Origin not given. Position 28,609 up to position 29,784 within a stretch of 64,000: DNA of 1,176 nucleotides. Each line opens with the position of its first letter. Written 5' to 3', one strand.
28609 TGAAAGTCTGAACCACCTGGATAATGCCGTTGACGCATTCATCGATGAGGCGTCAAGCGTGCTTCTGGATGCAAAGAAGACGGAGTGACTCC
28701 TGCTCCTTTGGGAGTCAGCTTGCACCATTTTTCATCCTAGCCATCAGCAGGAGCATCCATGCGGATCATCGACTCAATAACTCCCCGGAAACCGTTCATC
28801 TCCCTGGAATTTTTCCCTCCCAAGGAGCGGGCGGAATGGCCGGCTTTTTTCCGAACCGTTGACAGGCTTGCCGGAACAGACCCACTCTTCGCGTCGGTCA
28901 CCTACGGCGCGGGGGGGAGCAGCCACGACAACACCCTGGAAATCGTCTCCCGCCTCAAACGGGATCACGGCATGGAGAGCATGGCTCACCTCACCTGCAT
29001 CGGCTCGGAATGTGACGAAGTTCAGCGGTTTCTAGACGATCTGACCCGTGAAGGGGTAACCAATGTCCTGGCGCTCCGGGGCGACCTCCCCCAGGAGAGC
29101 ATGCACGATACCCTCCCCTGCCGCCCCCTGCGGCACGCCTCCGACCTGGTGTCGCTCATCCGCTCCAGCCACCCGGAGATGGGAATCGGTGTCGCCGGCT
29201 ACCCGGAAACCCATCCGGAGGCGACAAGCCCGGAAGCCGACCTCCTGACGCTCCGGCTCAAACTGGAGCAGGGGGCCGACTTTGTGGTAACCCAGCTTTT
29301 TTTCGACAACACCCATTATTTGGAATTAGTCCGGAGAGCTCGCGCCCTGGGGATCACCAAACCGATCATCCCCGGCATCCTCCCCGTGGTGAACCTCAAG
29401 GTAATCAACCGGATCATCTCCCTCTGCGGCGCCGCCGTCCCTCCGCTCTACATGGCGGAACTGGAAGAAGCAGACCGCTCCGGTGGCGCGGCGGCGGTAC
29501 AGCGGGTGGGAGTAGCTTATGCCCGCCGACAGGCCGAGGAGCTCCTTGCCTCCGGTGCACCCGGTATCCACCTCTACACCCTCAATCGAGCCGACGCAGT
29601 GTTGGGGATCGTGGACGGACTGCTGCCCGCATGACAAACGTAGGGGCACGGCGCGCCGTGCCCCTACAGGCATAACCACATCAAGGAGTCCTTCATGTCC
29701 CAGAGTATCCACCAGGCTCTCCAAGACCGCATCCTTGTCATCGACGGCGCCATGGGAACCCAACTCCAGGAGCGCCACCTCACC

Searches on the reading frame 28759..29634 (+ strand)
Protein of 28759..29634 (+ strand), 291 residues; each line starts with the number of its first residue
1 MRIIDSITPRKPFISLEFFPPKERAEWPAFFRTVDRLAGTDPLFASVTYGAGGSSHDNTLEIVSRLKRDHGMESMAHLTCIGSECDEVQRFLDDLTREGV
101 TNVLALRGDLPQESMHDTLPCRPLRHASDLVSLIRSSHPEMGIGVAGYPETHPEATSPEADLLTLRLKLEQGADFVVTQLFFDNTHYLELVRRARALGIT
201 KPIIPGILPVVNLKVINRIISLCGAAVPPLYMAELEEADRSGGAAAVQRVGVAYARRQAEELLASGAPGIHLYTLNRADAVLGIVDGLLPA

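Call 15: search_protein_families(library=pfam, proteins=[window:28759-29634:+], max_evalue=0.00001)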
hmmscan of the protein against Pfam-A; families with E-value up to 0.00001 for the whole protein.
window:28759-29634:+ (291 aa): 1 family
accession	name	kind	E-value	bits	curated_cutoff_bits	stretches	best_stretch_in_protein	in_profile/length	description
PF02219.23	MTHFR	-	2.4e-81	273.7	24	1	6-286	5-284/287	Methylenetetrahydrofolate reductase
